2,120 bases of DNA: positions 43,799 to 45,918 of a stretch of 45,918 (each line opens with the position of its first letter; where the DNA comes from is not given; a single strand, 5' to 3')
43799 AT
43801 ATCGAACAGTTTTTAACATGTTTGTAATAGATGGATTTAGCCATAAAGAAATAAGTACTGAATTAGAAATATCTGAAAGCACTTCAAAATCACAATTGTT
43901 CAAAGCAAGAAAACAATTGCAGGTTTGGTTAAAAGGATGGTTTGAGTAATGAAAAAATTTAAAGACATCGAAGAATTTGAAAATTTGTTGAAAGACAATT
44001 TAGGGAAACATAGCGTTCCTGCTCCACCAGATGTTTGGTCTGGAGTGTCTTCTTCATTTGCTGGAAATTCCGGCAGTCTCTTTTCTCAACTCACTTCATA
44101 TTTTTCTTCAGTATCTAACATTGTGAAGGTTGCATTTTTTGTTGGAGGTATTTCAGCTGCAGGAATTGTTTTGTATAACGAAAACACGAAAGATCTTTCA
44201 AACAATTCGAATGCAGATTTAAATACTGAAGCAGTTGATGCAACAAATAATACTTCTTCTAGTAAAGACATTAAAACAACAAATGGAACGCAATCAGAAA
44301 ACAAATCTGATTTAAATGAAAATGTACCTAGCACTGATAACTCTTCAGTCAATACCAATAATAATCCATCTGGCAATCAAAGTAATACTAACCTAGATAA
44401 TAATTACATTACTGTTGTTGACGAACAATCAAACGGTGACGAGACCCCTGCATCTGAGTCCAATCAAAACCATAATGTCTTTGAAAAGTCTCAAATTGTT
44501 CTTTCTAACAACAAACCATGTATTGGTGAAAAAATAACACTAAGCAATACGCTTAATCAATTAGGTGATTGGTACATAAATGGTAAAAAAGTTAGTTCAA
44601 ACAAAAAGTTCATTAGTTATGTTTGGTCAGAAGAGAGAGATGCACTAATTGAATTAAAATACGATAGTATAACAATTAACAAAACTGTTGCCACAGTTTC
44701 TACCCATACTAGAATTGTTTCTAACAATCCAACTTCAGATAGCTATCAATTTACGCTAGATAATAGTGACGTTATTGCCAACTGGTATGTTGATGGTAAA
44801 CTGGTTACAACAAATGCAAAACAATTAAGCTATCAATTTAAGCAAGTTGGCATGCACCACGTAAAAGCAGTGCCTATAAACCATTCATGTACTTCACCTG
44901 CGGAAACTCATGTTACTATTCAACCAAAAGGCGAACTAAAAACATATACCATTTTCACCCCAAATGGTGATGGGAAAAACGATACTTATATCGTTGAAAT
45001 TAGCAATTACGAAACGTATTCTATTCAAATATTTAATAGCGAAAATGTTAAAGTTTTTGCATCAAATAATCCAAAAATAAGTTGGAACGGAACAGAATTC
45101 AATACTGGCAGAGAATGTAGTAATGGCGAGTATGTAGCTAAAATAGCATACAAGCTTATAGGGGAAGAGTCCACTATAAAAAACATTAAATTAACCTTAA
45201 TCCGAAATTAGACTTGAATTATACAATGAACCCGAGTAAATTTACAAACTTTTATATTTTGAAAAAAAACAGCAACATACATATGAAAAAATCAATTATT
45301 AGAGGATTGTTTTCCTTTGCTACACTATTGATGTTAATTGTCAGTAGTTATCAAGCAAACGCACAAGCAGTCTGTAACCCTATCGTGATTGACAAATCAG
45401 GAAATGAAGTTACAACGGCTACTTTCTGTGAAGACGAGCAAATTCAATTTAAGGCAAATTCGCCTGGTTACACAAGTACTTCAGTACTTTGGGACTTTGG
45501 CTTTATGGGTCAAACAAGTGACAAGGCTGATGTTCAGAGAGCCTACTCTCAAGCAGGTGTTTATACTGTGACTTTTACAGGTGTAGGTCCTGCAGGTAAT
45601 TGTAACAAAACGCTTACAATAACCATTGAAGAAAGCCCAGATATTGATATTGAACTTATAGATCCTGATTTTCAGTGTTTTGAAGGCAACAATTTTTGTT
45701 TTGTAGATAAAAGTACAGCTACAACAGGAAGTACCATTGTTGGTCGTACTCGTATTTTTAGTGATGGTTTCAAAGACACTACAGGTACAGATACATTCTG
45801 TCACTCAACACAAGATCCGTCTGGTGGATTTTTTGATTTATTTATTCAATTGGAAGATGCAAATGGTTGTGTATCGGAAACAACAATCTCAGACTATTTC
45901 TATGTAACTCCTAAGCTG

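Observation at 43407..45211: ECF sigma factor coupled to a membrane-anchored partner that ends in a T9SS type-B sorting domain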

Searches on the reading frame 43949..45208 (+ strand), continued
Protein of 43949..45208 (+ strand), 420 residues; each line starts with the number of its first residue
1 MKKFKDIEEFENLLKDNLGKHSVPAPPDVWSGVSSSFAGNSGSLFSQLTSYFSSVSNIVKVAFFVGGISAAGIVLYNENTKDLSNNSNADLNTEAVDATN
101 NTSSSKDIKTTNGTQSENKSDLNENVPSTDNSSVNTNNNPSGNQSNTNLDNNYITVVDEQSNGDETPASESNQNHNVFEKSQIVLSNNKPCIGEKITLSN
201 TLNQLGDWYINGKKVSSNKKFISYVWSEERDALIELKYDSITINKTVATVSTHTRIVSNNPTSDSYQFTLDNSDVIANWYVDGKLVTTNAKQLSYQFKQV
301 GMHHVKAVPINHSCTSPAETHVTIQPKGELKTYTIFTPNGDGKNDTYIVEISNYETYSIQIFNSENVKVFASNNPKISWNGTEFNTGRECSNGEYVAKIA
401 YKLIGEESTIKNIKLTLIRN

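Call 41: find_encoding_contigs(protein=P0060, flank=6000, max_places=2)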
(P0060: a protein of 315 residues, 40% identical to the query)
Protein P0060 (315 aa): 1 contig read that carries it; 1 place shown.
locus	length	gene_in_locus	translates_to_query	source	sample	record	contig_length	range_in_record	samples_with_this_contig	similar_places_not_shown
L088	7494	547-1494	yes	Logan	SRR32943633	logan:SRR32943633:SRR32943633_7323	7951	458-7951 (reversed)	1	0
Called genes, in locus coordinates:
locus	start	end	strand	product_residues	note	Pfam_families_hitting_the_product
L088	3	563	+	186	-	?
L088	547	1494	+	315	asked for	PF13585:CHU_C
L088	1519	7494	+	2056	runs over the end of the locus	PF00801:PKD (weak), PF18911:PKD_4 (weak), PF13585:CHU_C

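Call 81: find_homologous_proteins(query=A6, max_evalue=1e-10)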
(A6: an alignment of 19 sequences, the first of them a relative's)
Query A6 (19 sequences) (288 aa, profile of the alignment): 434 proteins with E <= 1e-10 among 7052 candidates; the best 120 are listed.
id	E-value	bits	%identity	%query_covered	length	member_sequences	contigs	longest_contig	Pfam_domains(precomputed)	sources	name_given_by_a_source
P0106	6.7e-86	307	62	100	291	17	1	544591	PF13585.13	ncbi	-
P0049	5.2e-84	300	100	100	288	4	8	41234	PF13585.13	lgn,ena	-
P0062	2.4e-81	292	81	100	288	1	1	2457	PF13585.13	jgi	jgi:gliding motility-associated-like protein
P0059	4.4e-81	291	83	100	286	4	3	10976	PF13585.13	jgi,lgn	jgi:gliding motility-associated-like protein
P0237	4.6e-81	291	37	100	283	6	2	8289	PF13585.13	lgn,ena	-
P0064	1.6e-80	289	80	100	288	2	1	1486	PF13585.13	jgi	jgi:gliding motility-associated-like protein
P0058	3.9e-80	288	83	100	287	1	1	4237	PF13585.13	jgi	jgi:gliding motility-associated-like protein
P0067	8.6e-80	286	79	100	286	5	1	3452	PF13585.13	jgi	jgi:gliding motility-associated-like protein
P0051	1.5e-79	286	76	100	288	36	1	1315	PF13585.13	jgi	jgi:gliding motility-associated-like protein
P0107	2.9e-79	285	32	100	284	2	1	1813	PF13585.13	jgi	-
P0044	3.2e-79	285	78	100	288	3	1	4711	PF13585.13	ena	-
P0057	4.2e-79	284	79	100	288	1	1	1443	PF13585.13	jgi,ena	jgi:gliding motility-associated-like protein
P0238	1.5e-78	282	37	100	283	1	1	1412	PF13585.13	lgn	-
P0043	4.0e-78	281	77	100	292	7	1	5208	PF13585.13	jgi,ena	-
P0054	4.4e-78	281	79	100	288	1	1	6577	PF13585.13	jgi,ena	jgi:gliding motility-associated-like protein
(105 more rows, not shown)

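Call 86: predict_structure(alignment_id=A6)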
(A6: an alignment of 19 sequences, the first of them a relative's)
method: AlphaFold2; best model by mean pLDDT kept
length: 288 residues; sequences in the alignment: 19
mean_pLDDT: 59.0   pTM: 0.34
mean pLDDT of the five models: 59.0, 58.9, 57.3, 54.3, 53.0
residues with pLDDT >= 90: 63; 70-90: 29; 50-70: 38; < 50: 158
segments of 3 or more residues with pLDDT < 50: 31-101, 103-116, 118-125, 131-143, 145-152, 154-158, 161-187, 189-194
pLDDT, mean of each block of 10 residues (from residue 1): 56 56 53 47 42 43 45 37 36 37 43 44 47 42 41 47 41 40 44 60 83 86 92 94 92 92 94 92 91
secondary structure, 60 per line:
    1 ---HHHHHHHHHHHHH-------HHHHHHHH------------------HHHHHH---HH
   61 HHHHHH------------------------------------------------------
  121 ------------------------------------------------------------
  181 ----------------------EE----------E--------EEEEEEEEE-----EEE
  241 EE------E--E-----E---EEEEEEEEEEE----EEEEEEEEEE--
elements in order: H4-16 H24-31 H50-55 H59-66 E224-232 E238-242 E262-272 E277-286

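Call 88: fold_search(model_id=the predicted structure, library=pdb)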
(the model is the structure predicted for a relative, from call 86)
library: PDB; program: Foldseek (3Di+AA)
matches with E <= 10: 1534; with E <= 0.001: 10
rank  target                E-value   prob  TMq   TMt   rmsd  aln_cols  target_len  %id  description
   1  1xf1_A                6.1e-05  1.00  0.23  0.08   4.6       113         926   19  Structure of C5a peptidase- a key virulence factor from Streptococcus (released 2005-11-22)
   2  7edd                  7.3e-05  1.00  0.28  0.06   2.3        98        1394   19  Crystal structure of a serine protease from Streptococcus pyogenes (released 2021-05-12)
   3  5xyr                  7.8e-05  1.00  0.27  0.06   2.3        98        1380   18  Crystal structure of a serine protease from Streptococcus species (released 2018-08-08)
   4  7yzx_A                1.2e-04  1.00  0.23  0.08   5.0       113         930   18  ScpA from Streptococcus pyogenes, D783A mutant. (released 2022-08-31)
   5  3eif                  1.6e-04  1.00  0.23  0.08   5.6       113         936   21  1.9 angstrom crystal structure of the active form of the C5a peptidase from Streptococcus pyogenes (ScpA) (released 2009-02-24)
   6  7bj3                  1.8e-04  1.00  0.24  0.08   4.8       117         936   19  ScpA from Streptococcus pyogenes, S512A active site mutant (released 2021-05-12)
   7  8bty_A                2.8e-04  1.00  0.22  0.08   5.4       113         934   18  Structure of the active form of ScpB, the C5a-peptidase from Streptococcus agalactiae. (released 2023-11-15)
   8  5m11                  4.5e-04  1.00  0.23  0.10   5.2       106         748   19  Structural and functional probing of PorZ, an essential bacterial surface component of the type-IX secretion system of h (released 2016-11-09)
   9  5icu                  6.8e-04  1.00  0.18  0.45   5.2        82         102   17  The crystal structure of CopC from Methylosinus trichosporium OB3b (released 2016-04-06)
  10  5xya                  9.2e-04  1.00  0.27  0.06   2.7        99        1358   20  Crystal structure of a serine protease from Streptococcus species (released 2018-08-08)
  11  3osv_D                1.3e-03  1.00  0.17  0.36   3.4        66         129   24  The crytsal structure of FLGD from P. Aeruginosa (released 2011-05-04)
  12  3osv_C                2.1e-03  1.00  0.19  0.38   7.0        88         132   20  The crytsal structure of FLGD from P. Aeruginosa (released 2011-05-04)
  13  7eha_B                2.3e-03  1.00  0.18  0.30   5.7        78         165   18  Crystal structure of the flagellar hook cap from Salmonella enterica serovar Typhimurium (released 2021-11-24)
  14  5xxz_B                2.5e-03  1.00  0.25  0.06   3.1        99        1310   18  Crystal structure of a serine protease from Streptococcus species (released 2018-08-08)
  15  4u6t_A                2.5e-03  1.00  0.20  0.57   4.8        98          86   16  Crystal structure of the Clostridium histolyticum colH collagenase polycystic kidney disease-like domain 2a at 1.76 An (released 2015-03-11)
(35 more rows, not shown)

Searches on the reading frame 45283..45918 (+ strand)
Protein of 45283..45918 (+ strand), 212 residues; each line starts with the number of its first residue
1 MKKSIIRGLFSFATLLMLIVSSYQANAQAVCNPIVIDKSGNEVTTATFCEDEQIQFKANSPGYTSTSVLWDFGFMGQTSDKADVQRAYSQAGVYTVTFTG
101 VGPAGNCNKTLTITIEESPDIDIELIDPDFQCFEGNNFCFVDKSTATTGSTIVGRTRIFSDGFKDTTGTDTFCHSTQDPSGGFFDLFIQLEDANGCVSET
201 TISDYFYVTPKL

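Call 3: search_protein_families(library=pfam, proteins=[window:45283-45918:+], max_evalue=1)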
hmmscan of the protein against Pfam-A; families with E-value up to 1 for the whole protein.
window:45283-45918:+ (212 aa): 2 families
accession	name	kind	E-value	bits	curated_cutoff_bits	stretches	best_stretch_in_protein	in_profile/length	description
PF18911.6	PKD_4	-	1.4e-07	31.9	27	1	45-115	11-83/85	PKD domain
PF00801.26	PKD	-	3.9e-06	27.2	23.5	1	53-114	16-79/80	PKD domain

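Call 4: search_protein_families(library=ncbifam, proteins=[window:45283-45918:+], max_evalue=1)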
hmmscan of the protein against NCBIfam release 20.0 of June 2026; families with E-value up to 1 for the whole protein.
window:45283-45918:+ (212 aa): 1 family
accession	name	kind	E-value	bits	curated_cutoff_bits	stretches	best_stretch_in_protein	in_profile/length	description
TIGR00864.1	PCC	subfamily_domain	0.038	10.3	1861.4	1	56-117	1417-1476/2700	polycystin cation channel protein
